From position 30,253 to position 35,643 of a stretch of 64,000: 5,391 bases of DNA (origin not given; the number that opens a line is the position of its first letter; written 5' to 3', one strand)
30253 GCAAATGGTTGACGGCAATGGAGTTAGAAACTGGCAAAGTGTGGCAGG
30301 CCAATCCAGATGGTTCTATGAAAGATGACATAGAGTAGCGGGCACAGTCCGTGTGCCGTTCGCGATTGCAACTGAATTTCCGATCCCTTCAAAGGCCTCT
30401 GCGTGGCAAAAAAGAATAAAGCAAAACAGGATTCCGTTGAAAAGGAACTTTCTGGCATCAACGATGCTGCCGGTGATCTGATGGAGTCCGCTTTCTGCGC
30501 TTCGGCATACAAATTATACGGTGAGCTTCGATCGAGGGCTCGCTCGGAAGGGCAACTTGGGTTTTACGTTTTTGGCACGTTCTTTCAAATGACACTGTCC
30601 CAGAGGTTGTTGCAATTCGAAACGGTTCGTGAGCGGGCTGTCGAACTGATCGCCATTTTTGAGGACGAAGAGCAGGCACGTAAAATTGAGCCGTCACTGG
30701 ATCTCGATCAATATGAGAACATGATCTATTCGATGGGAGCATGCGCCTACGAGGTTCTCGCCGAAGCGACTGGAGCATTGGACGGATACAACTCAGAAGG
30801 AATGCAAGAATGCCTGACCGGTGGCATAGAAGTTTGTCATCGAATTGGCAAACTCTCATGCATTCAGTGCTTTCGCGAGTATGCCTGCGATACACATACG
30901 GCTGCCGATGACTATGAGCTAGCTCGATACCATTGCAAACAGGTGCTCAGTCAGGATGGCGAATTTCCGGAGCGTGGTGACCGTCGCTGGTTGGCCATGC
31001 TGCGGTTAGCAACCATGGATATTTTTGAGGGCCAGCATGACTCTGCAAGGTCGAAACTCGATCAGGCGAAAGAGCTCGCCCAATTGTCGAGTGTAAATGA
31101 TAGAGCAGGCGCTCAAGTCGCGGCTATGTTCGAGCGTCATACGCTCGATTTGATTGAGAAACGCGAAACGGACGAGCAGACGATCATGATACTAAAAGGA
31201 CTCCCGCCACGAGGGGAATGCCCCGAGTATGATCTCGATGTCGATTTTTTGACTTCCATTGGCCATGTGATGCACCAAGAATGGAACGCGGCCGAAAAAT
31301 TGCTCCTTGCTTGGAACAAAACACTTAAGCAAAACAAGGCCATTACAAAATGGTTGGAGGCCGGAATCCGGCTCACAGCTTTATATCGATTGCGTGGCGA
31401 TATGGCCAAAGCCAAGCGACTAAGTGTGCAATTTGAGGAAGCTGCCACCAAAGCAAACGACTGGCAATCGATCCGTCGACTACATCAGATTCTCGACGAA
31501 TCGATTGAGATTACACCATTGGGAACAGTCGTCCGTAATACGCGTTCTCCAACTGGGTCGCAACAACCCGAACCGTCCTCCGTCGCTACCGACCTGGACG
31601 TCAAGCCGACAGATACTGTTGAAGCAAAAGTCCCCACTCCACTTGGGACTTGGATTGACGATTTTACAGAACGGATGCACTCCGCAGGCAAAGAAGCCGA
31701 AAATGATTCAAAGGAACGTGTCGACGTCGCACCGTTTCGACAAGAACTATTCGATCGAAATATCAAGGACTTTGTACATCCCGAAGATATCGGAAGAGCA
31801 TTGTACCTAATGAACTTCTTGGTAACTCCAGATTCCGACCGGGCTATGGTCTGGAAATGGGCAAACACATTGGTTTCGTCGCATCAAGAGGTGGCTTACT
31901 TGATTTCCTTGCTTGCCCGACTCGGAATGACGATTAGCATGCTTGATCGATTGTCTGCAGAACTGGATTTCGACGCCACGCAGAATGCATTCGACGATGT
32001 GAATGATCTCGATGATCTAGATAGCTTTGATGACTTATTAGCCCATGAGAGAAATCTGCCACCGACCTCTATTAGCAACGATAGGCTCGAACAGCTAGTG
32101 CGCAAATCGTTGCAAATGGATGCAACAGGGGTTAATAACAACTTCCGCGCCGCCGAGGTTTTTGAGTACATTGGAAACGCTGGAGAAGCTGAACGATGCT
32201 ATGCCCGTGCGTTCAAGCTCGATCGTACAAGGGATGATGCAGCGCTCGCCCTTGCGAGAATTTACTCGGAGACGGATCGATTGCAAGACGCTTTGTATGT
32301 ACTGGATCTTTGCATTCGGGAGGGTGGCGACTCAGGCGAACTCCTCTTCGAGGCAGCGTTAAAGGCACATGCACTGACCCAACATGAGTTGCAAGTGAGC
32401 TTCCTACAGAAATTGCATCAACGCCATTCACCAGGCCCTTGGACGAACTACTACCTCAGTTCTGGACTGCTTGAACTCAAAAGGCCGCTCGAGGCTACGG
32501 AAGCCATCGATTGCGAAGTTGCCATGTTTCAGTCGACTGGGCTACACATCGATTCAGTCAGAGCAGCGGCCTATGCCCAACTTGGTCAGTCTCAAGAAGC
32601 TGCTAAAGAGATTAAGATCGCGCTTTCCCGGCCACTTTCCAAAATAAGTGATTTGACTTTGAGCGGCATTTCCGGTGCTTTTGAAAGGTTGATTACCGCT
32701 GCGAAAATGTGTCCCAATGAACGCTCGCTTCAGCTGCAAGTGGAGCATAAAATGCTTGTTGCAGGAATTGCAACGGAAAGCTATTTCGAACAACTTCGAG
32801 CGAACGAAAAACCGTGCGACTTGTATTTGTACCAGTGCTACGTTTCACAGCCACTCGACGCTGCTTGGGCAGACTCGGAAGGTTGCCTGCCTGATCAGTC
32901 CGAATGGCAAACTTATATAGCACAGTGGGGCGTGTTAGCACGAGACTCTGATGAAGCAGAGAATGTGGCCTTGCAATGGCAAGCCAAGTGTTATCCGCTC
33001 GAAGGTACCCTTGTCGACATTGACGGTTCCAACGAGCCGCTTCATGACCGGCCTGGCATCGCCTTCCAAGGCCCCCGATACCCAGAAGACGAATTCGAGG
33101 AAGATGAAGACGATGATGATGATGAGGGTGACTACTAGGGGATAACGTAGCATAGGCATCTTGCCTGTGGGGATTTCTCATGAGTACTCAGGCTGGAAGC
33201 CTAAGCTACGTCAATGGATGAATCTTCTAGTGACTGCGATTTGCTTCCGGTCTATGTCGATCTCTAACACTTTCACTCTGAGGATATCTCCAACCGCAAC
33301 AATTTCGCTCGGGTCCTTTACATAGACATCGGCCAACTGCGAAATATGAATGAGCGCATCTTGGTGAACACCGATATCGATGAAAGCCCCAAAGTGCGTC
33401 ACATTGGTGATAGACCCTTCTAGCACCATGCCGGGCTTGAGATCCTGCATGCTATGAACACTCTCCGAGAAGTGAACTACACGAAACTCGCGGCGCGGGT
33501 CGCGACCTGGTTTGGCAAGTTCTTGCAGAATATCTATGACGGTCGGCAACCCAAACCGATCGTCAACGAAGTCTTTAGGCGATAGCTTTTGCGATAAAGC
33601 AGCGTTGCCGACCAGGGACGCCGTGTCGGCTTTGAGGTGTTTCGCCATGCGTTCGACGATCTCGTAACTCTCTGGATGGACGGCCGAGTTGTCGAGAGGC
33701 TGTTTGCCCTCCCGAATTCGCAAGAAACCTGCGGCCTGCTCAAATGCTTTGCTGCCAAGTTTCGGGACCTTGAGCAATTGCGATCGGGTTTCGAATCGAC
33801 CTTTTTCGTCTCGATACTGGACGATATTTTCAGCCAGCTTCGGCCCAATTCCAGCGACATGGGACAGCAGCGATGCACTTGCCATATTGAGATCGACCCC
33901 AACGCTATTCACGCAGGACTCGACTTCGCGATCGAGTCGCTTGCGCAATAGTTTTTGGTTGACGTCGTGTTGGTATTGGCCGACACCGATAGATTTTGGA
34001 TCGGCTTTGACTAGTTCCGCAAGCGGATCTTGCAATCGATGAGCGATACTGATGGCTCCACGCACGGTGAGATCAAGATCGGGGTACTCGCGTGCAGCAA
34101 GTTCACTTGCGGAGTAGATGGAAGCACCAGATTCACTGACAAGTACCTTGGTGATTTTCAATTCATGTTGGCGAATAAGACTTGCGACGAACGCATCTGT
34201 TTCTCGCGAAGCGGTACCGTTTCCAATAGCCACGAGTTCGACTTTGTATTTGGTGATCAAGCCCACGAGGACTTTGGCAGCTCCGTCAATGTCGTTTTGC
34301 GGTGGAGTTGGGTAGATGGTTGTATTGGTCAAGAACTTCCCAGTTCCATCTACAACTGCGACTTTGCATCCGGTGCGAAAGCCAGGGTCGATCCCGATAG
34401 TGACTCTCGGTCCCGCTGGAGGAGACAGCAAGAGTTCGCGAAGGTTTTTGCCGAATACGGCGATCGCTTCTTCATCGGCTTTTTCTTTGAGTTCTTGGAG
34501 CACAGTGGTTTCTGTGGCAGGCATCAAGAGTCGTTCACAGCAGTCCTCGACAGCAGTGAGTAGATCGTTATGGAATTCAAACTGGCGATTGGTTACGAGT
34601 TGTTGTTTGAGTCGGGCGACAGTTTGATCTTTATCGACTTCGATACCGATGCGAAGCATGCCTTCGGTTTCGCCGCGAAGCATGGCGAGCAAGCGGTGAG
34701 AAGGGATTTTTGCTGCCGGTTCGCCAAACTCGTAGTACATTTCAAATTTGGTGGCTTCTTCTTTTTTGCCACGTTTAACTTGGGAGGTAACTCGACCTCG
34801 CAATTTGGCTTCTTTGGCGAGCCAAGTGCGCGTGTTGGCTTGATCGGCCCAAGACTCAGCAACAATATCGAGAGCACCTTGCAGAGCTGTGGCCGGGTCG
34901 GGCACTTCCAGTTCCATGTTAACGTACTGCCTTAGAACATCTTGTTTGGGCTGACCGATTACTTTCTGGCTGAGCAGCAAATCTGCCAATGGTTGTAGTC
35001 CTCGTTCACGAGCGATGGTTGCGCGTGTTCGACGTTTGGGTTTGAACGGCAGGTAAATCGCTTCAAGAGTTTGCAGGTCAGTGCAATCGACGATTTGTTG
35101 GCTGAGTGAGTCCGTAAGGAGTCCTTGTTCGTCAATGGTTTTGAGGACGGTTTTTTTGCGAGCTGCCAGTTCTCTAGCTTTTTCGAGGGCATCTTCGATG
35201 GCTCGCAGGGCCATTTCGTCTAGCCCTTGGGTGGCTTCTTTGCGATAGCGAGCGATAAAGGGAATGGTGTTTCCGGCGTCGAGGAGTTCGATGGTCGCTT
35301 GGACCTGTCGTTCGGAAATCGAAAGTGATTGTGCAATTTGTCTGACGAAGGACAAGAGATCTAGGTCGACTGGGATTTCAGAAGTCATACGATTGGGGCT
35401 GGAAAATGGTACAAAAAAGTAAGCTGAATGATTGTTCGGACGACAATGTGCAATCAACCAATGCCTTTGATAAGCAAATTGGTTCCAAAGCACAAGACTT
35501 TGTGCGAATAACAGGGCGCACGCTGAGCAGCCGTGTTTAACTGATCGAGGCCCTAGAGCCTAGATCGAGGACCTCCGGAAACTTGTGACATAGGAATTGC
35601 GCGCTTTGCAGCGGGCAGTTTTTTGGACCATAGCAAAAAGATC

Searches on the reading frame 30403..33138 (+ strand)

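Call 14: search_protein_families(library=pfam, proteins=[window:30403-33138:+], max_evalue=0.001)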
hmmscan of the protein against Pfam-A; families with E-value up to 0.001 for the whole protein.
window:30403-33138:+ (911 aa): 1 family
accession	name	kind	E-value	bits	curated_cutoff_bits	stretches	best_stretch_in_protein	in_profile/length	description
PF14559.12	TPR_19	-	0.00024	21.8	25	0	591-636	5-50/68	Tetratricopeptide repeat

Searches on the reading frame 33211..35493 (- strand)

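Call 14: search_protein_families(library=pfam, proteins=[window:33211-35493:-], max_evalue=0.001)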
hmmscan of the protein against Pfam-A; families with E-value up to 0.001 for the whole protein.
window:33211-35493:- (760 aa): 9 families
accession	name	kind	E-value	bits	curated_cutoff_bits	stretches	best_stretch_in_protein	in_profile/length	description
PF16921.10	Tex_YqgF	-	1.5e-53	181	27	1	364-488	2-126/126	Tex protein YqgF-like domain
PF22706.1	Tex_central_region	-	2.6e-31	109.5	27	1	184-347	7-178/178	Tex central region-like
PF12836.13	HHH_3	-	2.6e-29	101.6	27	1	528-592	1-65/65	Helix-hairpin-helix motif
PF09371.15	Tex_N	-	3.3e-29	100.8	32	1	49-121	3-75/75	Tex-like protein N-terminal domain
PF17674.7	HHH_9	-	6.2e-26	91.5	23.1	1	598-667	1-70/70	HHH domain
PF00575.29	S1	-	4.5e-18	65.9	22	1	686-757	3-74/74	S1 RNA binding domain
PF14635.12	HHH_7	-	7.9e-10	39.5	27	1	501-593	5-103/104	Helix-hairpin-helix motif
PF14639.11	YqgF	-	6.4e-05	23.2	35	1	412-494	58-146/150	Holliday-junction resolvase-like of SPT6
PF23459.1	S1_RRP5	-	0.00019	22.4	27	1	685-746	1-62/72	RRP5 S1 domain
